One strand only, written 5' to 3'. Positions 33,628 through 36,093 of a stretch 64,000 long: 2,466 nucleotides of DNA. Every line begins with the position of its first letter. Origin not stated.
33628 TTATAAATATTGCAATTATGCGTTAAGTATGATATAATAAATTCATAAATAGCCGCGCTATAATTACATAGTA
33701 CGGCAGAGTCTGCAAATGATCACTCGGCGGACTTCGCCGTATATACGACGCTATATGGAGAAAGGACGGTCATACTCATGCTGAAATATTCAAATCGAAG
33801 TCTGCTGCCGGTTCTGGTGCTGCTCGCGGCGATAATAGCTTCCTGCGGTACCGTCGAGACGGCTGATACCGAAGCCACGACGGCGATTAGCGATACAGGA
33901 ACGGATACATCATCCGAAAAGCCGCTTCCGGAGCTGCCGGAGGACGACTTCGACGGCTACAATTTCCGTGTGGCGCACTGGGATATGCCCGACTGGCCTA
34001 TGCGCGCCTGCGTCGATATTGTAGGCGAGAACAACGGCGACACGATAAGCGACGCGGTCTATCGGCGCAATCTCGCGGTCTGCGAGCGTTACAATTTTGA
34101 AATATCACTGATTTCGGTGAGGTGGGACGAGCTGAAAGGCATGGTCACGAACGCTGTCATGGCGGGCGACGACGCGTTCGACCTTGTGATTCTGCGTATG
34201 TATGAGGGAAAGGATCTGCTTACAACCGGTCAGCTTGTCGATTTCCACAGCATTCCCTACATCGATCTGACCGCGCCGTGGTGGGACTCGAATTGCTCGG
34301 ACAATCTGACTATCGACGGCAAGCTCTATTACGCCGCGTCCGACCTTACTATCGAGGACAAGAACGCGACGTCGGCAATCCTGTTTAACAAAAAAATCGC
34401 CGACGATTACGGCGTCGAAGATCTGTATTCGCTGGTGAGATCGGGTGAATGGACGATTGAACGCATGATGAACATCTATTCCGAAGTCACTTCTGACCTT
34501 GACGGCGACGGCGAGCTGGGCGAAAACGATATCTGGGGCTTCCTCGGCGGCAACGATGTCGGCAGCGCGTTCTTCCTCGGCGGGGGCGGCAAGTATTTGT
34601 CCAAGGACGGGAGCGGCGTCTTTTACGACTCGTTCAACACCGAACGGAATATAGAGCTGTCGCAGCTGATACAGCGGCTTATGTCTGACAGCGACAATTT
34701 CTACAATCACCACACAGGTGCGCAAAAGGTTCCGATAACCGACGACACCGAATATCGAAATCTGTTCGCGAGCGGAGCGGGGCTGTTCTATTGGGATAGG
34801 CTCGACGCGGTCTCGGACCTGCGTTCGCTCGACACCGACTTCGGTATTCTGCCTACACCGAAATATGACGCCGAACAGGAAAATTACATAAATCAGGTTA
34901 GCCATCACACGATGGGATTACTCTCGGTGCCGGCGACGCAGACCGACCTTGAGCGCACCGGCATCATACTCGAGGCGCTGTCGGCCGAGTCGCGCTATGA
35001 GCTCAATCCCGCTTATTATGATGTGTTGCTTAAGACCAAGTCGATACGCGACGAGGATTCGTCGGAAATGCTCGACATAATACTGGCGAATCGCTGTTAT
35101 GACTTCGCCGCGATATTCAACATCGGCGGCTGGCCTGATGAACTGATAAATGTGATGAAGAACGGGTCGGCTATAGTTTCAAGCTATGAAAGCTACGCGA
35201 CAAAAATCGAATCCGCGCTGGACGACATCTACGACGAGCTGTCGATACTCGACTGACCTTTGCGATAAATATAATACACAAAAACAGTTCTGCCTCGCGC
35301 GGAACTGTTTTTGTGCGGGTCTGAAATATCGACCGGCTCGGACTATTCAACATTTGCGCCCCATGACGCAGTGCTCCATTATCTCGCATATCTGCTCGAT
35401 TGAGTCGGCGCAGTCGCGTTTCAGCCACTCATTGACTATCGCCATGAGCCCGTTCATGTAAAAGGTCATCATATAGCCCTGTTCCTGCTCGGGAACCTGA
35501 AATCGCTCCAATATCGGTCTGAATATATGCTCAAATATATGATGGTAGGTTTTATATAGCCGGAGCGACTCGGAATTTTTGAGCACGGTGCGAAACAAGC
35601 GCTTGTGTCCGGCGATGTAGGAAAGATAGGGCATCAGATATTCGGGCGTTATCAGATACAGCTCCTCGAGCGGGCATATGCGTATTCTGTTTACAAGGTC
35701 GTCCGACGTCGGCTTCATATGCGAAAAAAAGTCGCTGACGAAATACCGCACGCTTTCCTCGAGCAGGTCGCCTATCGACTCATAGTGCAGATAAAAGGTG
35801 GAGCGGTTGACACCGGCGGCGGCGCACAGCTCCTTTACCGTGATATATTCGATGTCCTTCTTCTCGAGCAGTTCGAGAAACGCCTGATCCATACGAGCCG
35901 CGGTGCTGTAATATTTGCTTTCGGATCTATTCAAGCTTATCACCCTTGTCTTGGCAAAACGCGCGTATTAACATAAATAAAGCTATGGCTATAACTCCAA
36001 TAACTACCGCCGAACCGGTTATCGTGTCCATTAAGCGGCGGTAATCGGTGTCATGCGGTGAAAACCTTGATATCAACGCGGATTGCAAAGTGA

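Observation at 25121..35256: Back-to-back GRE loci 1 and 2 with a divergent AraC regulator and a permease-less binding lipoprotein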

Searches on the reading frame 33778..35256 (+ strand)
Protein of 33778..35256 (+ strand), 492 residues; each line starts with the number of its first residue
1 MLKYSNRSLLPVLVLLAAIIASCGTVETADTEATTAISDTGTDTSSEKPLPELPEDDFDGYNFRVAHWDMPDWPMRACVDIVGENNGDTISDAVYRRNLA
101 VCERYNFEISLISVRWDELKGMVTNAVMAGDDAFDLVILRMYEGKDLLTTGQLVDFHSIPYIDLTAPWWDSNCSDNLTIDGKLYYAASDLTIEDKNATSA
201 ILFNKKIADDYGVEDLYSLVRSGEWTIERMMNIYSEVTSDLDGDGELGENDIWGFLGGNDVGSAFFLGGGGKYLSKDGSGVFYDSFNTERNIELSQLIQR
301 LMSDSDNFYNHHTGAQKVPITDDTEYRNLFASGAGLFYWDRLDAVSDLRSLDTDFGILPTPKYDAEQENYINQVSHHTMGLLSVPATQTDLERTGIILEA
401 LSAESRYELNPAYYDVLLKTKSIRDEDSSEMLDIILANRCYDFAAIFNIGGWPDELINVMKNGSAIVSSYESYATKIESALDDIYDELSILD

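Call 3: search_protein_families(library=pfam, proteins=[window:33778-35256:+])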
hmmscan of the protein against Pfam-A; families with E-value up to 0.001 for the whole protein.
window:33778-35256:+ (492 aa): 0 families

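Call 4: search_protein_families(library=ncbifam, proteins=[window:33778-35256:+])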
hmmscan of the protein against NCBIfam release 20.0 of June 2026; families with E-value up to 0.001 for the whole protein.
window:33778-35256:+ (492 aa): 0 families

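Call 9: search_solved_structures(query=window:33778-35256:+, max_evalue=1)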
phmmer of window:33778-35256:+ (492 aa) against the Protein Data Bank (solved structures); distinct sequences matched with E-value up to 1: 0.

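Call 18: search_protein_families(library=pfam, max_evalue=10, proteins=[window:33778-35256:+])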
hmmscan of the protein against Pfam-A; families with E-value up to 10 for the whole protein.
window:33778-35256:+ (492 aa): 1 family
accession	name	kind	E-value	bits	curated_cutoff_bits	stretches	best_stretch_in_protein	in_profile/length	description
PF01547.30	SBP_bac_1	-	0.013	16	26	1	106-365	23-275/307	Bacterial extracellular solute-binding protein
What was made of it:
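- On ABC-transporter substrate-binding protein (CUT1 type): 16 bits against a cutoff of 26 (call 18).
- Closest known: CUT1-family ABC sugar-binding lipoproteins. Different: The window protein is below the Pfam cutoff (call 18).
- Checked: 'Sugar-binding': the window protein scores only E = 0.013 against SBP_bac_1 in Pfam (call 18).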

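Call 48: find_homologous_proteins(query=window:33778-35256:+, max_evalue=0.00001)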
Query window:33778-35256:+ (492 aa): 1404 proteins with E <= 0.00001 among 8000 candidates; the best 120 are listed.
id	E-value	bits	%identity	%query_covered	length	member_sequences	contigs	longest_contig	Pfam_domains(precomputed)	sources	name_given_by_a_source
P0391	4.4e-284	961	87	99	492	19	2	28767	-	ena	-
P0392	9.3e-174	597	55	96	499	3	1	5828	-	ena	-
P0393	1.6e-171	589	53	99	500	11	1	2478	-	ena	-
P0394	2.9e-171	588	54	96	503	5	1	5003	-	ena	-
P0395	1.1e-170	587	54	98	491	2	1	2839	-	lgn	-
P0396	7.1e-170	584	54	96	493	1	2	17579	-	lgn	-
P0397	2.7e-169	582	55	94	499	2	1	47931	-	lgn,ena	-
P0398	1.2e-167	577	53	100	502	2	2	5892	-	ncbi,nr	ncbi:MAG: hypothetical protein MJ175_08980 [Clostridia bacterium]|nr:hypothetical protein [Clostridi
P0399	5.5e-167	574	51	99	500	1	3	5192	-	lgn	-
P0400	2.5e-166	572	53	100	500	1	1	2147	-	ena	-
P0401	5.5e-166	571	53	100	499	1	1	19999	-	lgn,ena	-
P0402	1.5e-165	570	53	100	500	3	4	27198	-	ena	-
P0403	2.3e-165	569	54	94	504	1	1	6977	-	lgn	-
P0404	4.4e-165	568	53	99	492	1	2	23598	-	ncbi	-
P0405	2.4e-164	566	53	100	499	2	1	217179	-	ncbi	-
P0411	1.5e-148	514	49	99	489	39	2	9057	PF13416.12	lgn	-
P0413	1.2e-137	478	45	99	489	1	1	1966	PF13416.12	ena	-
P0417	6.2e-132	459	45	96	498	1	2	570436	-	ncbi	ncbi:MAG: hypothetical protein ACYCWE_02030 [Eubacteriales bacterium]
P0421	4.6e-129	449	46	98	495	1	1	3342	PF13416.12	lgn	-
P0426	3.9e-127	443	45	97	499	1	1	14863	PF01547.31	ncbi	-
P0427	4.9e-127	443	46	96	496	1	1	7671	PF13416.12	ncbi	-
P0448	4.9e-101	357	37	100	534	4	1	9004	PF13416.12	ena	-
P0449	1.1e-100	356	38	97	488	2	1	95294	PF01547.31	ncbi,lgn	-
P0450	7.2e-100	353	39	97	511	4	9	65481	PF13416.12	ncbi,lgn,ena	-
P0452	1.2e-99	352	38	98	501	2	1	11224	PF13416.12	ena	-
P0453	1.5e-98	349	39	99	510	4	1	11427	PF13416.12,PF01547.31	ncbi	-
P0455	3.2e-98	348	37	98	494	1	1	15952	PF13416.12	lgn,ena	-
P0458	1.0e-97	346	37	99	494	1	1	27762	PF13416.12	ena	-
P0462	2.0e-96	342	38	93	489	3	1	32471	PF13416.12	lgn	-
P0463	4.3e-96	341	41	97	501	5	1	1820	PF13416.12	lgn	-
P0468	7.5e-95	336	39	96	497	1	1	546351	PF01547.31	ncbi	ncbi:MAG: extracellular solute-binding protein [Eubacteriales bacterium]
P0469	1.1e-94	336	36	98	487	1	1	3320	PF13416.12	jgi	jgi:hypothetical protein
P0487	7.3e-92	327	38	100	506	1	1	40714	PF01547.31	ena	-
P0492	5.0e-91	324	36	96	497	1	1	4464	PF13416.12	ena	-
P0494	1.1e-90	323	37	100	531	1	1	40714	PF13416.12,PF01547.31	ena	-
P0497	2.8e-90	321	36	97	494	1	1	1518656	PF13416.12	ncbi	ncbi:MAG: extracellular solute-binding protein [Eubacteriales bacterium]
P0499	8.6e-90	320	37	97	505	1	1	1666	PF01547.31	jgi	-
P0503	2.1e-89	319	36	97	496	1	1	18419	PF01547.31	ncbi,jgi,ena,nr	ncbi:MAG: extracellular solute-binding protein [Oscillospiraceae bacterium]|nr:extracellular solute-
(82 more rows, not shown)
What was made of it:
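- On ABC-transporter substrate-binding protein (CUT1 type): Some homologues at 35-50% identity do carry PF13416 or PF01547 (call 48).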

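Call 52: find_encoding_contigs(protein=P0405, flank=8000, max_places=2)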
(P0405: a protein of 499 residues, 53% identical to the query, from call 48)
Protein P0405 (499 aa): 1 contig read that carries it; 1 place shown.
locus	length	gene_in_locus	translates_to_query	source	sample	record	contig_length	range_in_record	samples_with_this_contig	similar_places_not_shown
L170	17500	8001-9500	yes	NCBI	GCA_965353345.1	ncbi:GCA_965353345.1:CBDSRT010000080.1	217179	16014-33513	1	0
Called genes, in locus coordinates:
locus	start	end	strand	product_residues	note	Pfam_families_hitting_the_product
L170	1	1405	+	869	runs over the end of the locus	PF02861:Clp_N, PF05621:TniB (weak), PF00004:AAA, PF17871:AAA_lid_9, PF00004:AAA, PF07724:AAA_2, PF07728:AAA_5, PF10431:ClpB_D2-small, +11 more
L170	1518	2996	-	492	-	PF03023:MurJ (faint), PF01554:MatE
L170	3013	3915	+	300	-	PF00892:EamA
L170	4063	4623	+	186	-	PF04542:Sigma70_r2, PF08281:Sigma70_r4_2 (weak), PF04545:Sigma70_r4 (weak)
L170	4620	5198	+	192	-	-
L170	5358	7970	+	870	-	PF17132:Glyco_hydro_106 (weak)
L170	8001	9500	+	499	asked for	-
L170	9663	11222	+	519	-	PF01381:HTH_3, PF12844:HTH_19 (weak), PF13560:HTH_31, PF01408:GFO_IDH_MocA, PF21252:Glyco_hydro_109_C (weak)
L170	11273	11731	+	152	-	-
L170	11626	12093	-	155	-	PF00578:AhpC-TSA, PF08534:Redoxin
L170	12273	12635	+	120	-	PF03965:Penicillinase_R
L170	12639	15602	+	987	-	PF05569:Peptidase_M56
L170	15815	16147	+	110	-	PF03551:PadR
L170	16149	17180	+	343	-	-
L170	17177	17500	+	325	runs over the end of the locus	PF22564:HAAS (weak)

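Call 53: find_encoding_contigs(protein=P0397, flank=8000, max_places=2)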
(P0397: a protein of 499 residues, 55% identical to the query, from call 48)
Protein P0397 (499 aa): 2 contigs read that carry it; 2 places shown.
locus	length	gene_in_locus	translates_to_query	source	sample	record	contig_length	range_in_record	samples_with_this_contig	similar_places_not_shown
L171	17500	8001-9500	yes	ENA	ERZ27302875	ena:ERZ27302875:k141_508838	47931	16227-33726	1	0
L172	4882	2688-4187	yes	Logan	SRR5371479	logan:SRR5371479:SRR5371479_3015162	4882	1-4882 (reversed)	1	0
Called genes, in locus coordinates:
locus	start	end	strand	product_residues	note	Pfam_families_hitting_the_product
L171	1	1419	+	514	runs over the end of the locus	PF13541:ChlI, PF00493:MCM (faint), PF00158:Sigma54_activat (faint), PF01078:Mg_chelatase, PF07728:AAA_5, PF13335:Mg_chelatase_C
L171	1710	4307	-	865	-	PF02861:Clp_N, PF13191:AAA_16 (weak), PF00004:AAA, PF17871:AAA_lid_9, PF00004:AAA, PF07724:AAA_2, PF07728:AAA_5, PF10431:ClpB_D2-small, +12 more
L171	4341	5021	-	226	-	-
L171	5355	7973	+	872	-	-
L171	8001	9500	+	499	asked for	-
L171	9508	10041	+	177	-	PF07155:ECF-ribofla_trS, PF12822:ECF_trnsprt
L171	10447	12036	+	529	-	PF01381:HTH_3, PF12844:HTH_19, PF13560:HTH_31, PF01408:GFO_IDH_MocA, PF21252:Glyco_hydro_109_C (weak)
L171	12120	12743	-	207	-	-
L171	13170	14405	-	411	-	PF01408:GFO_IDH_MocA, PF21252:Glyco_hydro_109_C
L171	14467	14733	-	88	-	PF13560:HTH_31 (weak), PF12844:HTH_19 (faint), PF01381:HTH_3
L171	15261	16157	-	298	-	-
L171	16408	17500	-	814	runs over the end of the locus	PF00580:UvrD-helicase, PF01443:Viral_helicase1 (faint), PF00580:UvrD-helicase, PF13245:AAA_19, PF13361:UvrD_C, PF13538:UvrD_C_2, PF21196:PcrA_UvrD_tudor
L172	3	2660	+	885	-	?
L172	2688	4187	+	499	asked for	-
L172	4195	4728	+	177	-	PF07155:ECF-ribofla_trS, PF12822:ECF_trnsprt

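Call 54: find_encoding_contigs(protein=P0417, flank=8000, max_places=2)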
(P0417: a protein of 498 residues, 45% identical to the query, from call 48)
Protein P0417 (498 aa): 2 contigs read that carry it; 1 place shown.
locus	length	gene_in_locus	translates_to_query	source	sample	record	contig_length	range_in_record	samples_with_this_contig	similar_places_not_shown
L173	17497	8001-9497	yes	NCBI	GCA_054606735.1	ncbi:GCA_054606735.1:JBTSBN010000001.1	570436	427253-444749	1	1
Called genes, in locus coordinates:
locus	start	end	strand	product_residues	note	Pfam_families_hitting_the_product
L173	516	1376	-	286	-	PF01734:Patatin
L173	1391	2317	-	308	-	-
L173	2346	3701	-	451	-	PF01590:GAF (faint), PF13185:GAF_2 (weak), PF00990:GGDEF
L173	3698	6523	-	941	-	PF13426:PAS_9, PF08447:PAS_3, PF00990:GGDEF, PF00563:EAL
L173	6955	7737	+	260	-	PF11999:Ice_binding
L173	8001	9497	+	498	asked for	-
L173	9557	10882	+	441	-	PF01041:DegT_DnrJ_EryC1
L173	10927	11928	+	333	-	PF00579:tRNA-synt_1b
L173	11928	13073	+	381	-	PF00953:Glycos_transf_4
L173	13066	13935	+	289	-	-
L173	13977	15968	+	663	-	PF02368:Big_2, PF26918:Ig_Eae (faint), PF02368:Big_2, PF16822:ALGX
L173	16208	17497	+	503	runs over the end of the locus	-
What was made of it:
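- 33778..35256 (+): Permease-less lipoprotein with the fold of a CUT1-type sugar-binding protein. Close homologues in L170, L171 and L173 also lack adjacent permeases (calls 52-54).
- Closest known: CUT1-family ABC sugar-binding lipoproteins. Different: No permease or ATPase genes next to it, either here or in close relatives (calls 52-54).
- Permease-less relatives: calls 52-54.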

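Call 57: search_solved_structures(query=A4, max_evalue=0.01)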
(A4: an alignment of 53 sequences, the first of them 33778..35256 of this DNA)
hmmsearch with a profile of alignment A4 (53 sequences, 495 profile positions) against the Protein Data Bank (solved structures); distinct sequences matched with E-value up to 0.01: 1.
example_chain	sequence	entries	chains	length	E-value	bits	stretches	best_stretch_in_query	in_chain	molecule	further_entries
6rjy_A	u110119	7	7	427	0.00092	21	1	109-284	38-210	Arabino-oligosaccharids-binding protein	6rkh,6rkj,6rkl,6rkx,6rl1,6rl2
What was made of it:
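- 33778..35256 (+): A profile search hits AbnE at E = 9e-4 (call 57).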

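Call 63: predict_structure(alignment_id=A4)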
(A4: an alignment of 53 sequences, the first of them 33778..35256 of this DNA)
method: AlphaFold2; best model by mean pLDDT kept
length: 492 residues; sequences in the alignment: 53
mean_pLDDT: 90.0   pTM: 0.86
mean pLDDT of the five models: 90.0, 89.8, 89.3, 89.2, 89.1
residues with pLDDT >= 90: 408; 70-90: 33; 50-70: 15; < 50: 36
segments of 3 or more residues with pLDDT < 50: 1-3, 5-9, 20-46
pLDDT, mean of each block of 10 residues (from residue 1): 44 53 35 30 53 95 97 87 94 98 98 95 97 96 92 97 98 96 97 97 97 98 98 98 95 97 98 94 96 98 96 96 94 97 91 92 98 95 97 98 97 91 83 98 96 96 94 97 94 78
secondary structure, 60 per line:
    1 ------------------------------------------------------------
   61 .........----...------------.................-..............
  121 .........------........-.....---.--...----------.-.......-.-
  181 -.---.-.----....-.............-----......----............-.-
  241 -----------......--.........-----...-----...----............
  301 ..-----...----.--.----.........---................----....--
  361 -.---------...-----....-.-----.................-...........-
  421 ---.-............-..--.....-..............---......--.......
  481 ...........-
elements in order: E61-69 H89-105 E107-115 H116-129 E136-140 H145-149 H171-177 H193-196 E198-204 H205-210 H216-221 H227-237 E252-257 H260-268 E274-276 E282-284 H289-302 E308-310 H323-331 E335-341 H342-350 E355-358 E372-374 E380-383 H391-407 H409-418 H426-437 H443-447 H449-462 H466-471 H474-491
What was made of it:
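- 33778..35256 (+): AlphaFold2 pLDDT is 90 (call 63).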

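Call 66: fold_search(model_id=the predicted structure, library=pdb)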
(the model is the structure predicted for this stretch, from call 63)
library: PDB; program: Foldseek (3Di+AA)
matches with E <= 10: 1444; with E <= 0.001: 1020
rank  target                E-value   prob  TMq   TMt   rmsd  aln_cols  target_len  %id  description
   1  6dts_A                4.1e-15  1.00  0.50  0.62   7.0       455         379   15  Maltotetraose bound T. maritima MalE2 (released 2018-09-19)
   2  6dts_B                6.4e-15  1.00  0.51  0.64   6.5       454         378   15  Maltotetraose bound T. maritima MalE2 (released 2018-09-19)
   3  2ghb_A                6.8e-15  1.00  0.54  0.68   6.2       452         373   14  Thermotoga maritima maltotriose binding protein, ligand free form (released 2007-02-06)
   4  6dtu_A                1.0e-14  1.00  0.51  0.63   6.6       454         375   16  Maltotetraose bound T. maritima MalE1 (released 2018-09-19)
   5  2gha_A                1.4e-14  1.00  0.51  0.64   6.6       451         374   16  Thermotoga maritima maltotriose binding protein bound with maltotriose (released 2007-02-06)
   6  2fnc_A                2.2e-14  1.00  0.51  0.63   6.5       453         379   15  Thermotoga maritima maltotriose binding protein bound with maltotriose. (released 2007-01-16)
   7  5f7v_A                2.3e-14  1.00  0.54  0.65   6.4       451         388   13  ABC substrate-binding protein Lmo0181 from Listeria monocytogenes in complex with cycloalternan (released 2016-09-07)
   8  2ghb_B                3.1e-14  1.00  0.52  0.65   6.5       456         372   14  Thermotoga maritima maltotriose binding protein, ligand free form (released 2007-02-06)
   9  2gha_B                3.1e-14  1.00  0.51  0.64   6.9       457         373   14  Thermotoga maritima maltotriose binding protein bound with maltotriose (released 2007-02-06)
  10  7x0i_A                3.4e-14  1.00  0.57  0.66   6.1       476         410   13  Crystal structure of sugar binding protein CbpB from Clostridium thermocellum (released 2022-09-14)
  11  2zyo_A                3.4e-14  1.00  0.53  0.65   6.5       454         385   13  Crystal structure of cyclo/maltodextrin-binding protein complexed with maltotetraose (released 2009-03-31)
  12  5k2x                  4.5e-14  1.00  0.55  0.63   6.3       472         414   13  Crystal structure of M. tuberculosis UspC (tetragonal crystal form) (released 2016-06-01)
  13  5k2y_A                5.7e-14  1.00  0.52  0.62   6.7       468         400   14  Crystal structure of M. tuberculosis UspC (monoclinic crystal form) (released 2016-06-01)
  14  6dtq_A                6.0e-14  1.00  0.51  0.62   7.2       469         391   12  Maltose bound T. maritima MalE3 (released 2018-09-19)
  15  6dtt_B                6.7e-14  1.00  0.52  0.65   6.4       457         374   15  Apo T. maritima MalE2 (released 2018-09-19)
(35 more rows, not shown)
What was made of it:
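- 33778..35256 (+): Foldseek top hits are MalE, CbpB, Lmo0181 and AbnE (call 66).
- On ABC-transporter substrate-binding protein (CUT1 type): Foldseek matches sugar SBPs at E = 4e-15, probability 1.00, target-normalised TM-score 0.6-0.69 (calls 63, 66).
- Closest known: CUT1-family ABC sugar-binding lipoproteins. Same: Some family members carry PF13416 or PF01547 (calls 48, 63, 66).
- Checked: An AlphaFold model (pLDDT 90, call 63) matches MalE, CbpB, Lmo0181 and AbnE sugar SBPs at E of about 1e-14 (call 66).
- SBP fold: calls 63, 66.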

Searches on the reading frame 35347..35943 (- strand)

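Call 3: search_protein_families(library=pfam, proteins=[window:35347-35943:-])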
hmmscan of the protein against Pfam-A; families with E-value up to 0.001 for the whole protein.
window:35347-35943:- (198 aa): 3 families
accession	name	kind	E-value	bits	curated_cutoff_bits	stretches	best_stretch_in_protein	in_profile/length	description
PF14278.11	TetR_C_8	-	9.1e-14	51.8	26.1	1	101-193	5-101/103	Transcriptional regulator C-terminal region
PF00440.29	TetR_N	-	4.2e-07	30.1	24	1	23-63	6-46/47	Bacterial regulatory proteins, tetR family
PF19776.5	DUF6262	-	0.00075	20.1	29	0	1-63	5-62/110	Family of unknown function (DUF6262)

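Call 4: search_protein_families(library=ncbifam, proteins=[window:35347-35943:-])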
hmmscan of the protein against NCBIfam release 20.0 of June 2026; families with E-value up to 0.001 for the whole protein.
window:35347-35943:- (198 aa): 3 families
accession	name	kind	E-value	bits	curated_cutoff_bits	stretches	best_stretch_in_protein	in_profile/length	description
TIGR03968.1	mycofact_TetR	equivalog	7.2e-05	22.5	224.9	1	12-61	8-57/190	mycofactocin system transcriptional regulator MftR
NF051852.1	efflux_TF_MtrR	exception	0.00011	22.1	280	0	17-79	14-76/205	multidrug efflux system transcriptional repressor MtrR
TIGR02366.1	DHAK_reg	equivalog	0.00022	21.2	129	0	18-62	8-52/176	dihydroxyacetone kinase transcriptional activator DhaS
